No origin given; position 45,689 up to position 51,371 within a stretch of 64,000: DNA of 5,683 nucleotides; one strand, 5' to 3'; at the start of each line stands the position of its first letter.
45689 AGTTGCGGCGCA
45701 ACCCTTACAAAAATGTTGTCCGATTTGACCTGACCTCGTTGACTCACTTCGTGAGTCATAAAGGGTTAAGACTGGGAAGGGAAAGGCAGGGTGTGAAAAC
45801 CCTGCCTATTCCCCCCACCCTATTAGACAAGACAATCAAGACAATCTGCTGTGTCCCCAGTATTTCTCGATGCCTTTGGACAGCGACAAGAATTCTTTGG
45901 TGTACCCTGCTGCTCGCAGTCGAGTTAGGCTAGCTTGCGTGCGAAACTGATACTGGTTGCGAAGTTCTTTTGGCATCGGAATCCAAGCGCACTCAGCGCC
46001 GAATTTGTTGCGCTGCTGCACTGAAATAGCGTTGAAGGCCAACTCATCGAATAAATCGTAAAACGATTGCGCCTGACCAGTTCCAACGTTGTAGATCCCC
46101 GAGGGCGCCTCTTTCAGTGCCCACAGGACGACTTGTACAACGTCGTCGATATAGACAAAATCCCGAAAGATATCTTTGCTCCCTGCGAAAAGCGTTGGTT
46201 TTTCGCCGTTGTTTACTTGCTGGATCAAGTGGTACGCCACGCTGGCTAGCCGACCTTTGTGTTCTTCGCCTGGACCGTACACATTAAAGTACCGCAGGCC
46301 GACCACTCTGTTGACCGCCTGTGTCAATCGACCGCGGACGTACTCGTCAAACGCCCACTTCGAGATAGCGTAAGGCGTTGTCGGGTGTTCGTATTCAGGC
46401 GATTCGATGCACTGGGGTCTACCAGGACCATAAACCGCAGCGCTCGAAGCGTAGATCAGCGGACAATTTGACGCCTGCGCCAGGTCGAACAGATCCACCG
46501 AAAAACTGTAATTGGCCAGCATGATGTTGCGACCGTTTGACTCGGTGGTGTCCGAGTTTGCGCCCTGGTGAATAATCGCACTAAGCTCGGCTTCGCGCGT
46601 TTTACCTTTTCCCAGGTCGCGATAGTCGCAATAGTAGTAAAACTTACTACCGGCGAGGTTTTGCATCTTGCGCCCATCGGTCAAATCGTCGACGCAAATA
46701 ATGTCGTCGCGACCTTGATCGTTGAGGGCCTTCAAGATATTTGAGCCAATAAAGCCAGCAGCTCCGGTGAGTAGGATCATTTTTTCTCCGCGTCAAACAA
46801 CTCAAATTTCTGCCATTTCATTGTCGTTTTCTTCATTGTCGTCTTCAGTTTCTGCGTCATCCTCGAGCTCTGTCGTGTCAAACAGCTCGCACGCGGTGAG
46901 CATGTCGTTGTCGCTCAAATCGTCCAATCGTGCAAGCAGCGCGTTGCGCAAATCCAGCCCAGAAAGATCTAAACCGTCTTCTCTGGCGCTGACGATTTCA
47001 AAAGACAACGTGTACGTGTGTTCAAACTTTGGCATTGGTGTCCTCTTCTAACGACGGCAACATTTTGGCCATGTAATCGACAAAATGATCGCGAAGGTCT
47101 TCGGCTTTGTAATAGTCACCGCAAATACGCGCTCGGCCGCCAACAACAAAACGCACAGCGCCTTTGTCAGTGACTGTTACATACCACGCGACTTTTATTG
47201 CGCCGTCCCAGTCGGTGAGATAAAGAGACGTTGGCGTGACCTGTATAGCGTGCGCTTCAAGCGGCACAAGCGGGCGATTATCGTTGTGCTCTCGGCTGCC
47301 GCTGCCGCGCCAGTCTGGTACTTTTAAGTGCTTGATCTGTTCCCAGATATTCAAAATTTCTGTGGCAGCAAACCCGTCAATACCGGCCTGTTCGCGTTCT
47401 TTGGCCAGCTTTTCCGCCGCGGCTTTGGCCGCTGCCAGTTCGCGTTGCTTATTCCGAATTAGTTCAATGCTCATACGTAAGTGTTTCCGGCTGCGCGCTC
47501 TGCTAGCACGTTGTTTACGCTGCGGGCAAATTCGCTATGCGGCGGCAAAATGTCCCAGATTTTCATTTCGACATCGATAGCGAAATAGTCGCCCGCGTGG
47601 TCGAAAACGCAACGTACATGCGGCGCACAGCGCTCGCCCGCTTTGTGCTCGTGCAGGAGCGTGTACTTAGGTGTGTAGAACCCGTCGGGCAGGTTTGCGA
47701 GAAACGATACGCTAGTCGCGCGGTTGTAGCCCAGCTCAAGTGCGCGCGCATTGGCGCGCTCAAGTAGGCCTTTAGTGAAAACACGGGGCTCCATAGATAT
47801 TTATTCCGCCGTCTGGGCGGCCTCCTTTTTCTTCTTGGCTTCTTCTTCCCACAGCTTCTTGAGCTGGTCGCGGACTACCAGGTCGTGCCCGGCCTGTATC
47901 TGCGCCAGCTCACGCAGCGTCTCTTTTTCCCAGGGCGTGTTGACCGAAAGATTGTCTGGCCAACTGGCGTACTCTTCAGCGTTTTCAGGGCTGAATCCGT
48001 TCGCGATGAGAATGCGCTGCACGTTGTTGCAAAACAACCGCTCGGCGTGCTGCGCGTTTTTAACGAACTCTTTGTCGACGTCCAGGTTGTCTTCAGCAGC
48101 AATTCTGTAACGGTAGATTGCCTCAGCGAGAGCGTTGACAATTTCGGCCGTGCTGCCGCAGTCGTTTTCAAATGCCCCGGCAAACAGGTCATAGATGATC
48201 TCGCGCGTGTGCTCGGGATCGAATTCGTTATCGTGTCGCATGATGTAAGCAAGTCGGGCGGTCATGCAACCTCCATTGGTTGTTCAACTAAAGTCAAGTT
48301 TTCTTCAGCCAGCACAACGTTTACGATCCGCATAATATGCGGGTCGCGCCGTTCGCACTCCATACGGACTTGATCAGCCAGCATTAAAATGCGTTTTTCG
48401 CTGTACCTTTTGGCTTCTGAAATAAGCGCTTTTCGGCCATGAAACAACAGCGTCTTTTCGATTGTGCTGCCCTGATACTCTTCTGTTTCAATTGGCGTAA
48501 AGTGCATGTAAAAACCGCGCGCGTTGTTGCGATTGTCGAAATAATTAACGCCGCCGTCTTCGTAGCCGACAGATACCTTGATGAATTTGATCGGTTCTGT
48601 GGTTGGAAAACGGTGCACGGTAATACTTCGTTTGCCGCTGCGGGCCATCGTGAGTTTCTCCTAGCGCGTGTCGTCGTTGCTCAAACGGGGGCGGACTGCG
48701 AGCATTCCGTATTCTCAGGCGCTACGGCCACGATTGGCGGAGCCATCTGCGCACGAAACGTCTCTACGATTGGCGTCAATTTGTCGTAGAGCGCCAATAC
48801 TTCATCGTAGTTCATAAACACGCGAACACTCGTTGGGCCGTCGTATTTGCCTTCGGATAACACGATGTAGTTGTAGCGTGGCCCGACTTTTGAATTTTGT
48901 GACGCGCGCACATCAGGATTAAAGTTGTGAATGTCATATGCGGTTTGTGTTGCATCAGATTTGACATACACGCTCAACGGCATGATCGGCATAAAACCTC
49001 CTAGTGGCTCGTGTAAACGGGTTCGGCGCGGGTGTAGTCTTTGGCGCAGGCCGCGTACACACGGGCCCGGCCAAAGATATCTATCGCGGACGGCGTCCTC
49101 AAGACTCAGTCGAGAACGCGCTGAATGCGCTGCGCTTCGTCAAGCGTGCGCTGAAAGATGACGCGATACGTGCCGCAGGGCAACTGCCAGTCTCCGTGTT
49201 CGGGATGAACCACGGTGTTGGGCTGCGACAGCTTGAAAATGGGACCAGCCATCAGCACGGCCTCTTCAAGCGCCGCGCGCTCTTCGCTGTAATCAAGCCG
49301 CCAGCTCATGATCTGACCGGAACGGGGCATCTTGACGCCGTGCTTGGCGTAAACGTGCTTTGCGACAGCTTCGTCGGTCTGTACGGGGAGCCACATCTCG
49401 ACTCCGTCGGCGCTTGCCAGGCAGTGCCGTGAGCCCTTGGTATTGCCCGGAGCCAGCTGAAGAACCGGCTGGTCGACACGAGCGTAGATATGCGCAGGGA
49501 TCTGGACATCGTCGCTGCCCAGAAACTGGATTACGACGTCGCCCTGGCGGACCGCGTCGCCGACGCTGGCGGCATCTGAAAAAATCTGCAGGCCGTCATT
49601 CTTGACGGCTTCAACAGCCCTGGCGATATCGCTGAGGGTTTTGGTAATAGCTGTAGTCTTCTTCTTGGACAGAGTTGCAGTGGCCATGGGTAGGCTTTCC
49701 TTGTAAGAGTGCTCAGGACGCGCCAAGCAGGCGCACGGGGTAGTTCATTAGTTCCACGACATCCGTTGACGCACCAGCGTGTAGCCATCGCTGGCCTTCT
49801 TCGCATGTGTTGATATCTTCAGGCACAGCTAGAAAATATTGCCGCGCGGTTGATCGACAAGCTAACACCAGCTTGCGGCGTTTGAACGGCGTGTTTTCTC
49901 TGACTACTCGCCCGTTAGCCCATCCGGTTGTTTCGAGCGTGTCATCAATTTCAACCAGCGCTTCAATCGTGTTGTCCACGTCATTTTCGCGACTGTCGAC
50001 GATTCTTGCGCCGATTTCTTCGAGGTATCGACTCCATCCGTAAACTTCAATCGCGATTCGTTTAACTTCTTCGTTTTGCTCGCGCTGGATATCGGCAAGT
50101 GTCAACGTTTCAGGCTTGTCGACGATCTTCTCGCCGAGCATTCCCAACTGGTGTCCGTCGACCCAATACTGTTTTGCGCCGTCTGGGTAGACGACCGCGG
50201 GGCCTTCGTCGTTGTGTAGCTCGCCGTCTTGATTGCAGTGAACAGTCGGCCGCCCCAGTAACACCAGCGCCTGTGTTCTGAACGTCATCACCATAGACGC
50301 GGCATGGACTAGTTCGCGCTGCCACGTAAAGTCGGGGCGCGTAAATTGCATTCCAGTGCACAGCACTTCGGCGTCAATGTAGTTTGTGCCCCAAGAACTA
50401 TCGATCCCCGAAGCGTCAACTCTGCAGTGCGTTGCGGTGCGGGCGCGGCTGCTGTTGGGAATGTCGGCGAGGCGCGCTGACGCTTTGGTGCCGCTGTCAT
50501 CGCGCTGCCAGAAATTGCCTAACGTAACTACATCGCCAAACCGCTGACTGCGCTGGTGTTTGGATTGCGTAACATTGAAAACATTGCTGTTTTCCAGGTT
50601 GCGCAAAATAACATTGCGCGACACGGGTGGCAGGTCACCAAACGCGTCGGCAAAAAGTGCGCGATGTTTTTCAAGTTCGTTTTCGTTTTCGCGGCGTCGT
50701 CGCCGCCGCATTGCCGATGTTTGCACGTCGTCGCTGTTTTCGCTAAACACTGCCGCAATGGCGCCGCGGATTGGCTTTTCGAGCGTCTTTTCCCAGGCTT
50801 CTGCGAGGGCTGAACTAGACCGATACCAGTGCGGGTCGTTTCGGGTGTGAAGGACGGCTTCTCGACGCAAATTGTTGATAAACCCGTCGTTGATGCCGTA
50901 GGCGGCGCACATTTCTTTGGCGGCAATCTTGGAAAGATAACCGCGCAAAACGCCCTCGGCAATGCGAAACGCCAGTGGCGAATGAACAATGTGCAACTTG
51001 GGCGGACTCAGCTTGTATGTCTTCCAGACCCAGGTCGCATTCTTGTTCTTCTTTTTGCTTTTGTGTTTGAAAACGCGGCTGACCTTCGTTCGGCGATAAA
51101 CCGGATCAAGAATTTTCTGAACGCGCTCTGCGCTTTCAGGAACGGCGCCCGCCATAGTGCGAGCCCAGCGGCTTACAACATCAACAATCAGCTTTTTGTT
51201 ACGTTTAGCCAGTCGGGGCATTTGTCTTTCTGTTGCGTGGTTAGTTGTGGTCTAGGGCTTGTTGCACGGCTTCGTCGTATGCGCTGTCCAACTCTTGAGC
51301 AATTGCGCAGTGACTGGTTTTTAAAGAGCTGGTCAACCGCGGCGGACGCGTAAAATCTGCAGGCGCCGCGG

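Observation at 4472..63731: Genome-wide, evenly spaced 12-bp palindrome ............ written into coding genes in all three frames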

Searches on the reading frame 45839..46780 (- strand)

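Call 35: search_protein_families(library=pfam, proteins=[window:45839-46780:-], max_evalue=0.01)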
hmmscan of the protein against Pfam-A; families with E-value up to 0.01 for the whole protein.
window:45839-46780:- (314 aa): 6 families
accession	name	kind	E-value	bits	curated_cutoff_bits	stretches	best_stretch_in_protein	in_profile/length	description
PF01370.27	Epimerase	-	8.1e-45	153.5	20.9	1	2-233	1-240/240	NAD dependent epimerase/dehydratase family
PF16363.11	GDP_Man_Dehyd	-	2.9e-23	83.3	27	1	3-255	1-269/332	GDP-mannose 4,6 dehydratase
PF01073.25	3Beta_HSD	-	5.8e-12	45.6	22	1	4-224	2-231/280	3-beta hydroxysteroid dehydrogenase/isomerase family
PF04321.23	RmlD_sub_bind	-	1.3e-10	41.3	27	1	2-170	3-154/287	RmlD substrate binding domain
PF07993.18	NAD_binding_4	-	3.6e-05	23.5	20.1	0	64-181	87-219/258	Male sterility protein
PF02719.21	Polysacc_synt_2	-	0.00046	19.9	20.2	0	137-248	138-244/293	Polysaccharide biosynthesis protein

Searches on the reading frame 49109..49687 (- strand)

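Call 68: search_protein_families(library=pfam, proteins=[window:49109-49687:-], max_evalue=1)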
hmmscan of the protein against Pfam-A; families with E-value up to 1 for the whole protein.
window:49109-49687:- (193 aa): 1 family
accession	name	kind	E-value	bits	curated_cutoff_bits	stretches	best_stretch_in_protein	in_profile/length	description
PF25746.1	Phage_Repressor_c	-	0.12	12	27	1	103-137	229-262/352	Streptomyces phage repressor protein c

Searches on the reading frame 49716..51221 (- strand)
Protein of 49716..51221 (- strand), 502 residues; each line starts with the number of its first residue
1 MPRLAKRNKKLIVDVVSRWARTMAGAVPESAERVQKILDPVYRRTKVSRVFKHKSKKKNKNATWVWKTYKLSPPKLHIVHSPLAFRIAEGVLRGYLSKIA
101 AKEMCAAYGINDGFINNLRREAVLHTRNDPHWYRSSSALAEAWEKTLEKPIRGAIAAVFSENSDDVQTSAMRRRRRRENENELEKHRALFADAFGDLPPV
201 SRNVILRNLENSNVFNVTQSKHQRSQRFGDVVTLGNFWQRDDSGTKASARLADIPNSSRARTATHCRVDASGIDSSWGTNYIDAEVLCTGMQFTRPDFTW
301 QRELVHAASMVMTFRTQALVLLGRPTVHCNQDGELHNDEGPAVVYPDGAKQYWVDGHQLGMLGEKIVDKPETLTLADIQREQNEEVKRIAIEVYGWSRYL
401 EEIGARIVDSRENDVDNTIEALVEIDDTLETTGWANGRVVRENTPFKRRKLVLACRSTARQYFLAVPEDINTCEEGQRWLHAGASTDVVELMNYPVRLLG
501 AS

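Call 68: search_protein_families(library=pfam, proteins=[window:49716-51221:-], max_evalue=1)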
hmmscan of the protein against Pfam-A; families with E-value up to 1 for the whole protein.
window:49716-51221:- (502 aa): 2 families
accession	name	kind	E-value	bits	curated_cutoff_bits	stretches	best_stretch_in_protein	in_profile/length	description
PF20530.3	DUF6745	-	2.5e-16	60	27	1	303-415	34-143/206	Domain of unknown function (DUF6745)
PF16912.11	Glu_dehyd_C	-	0.093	12.6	34.9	1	400-436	75-111/211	Glucose dehydrogenase C-terminus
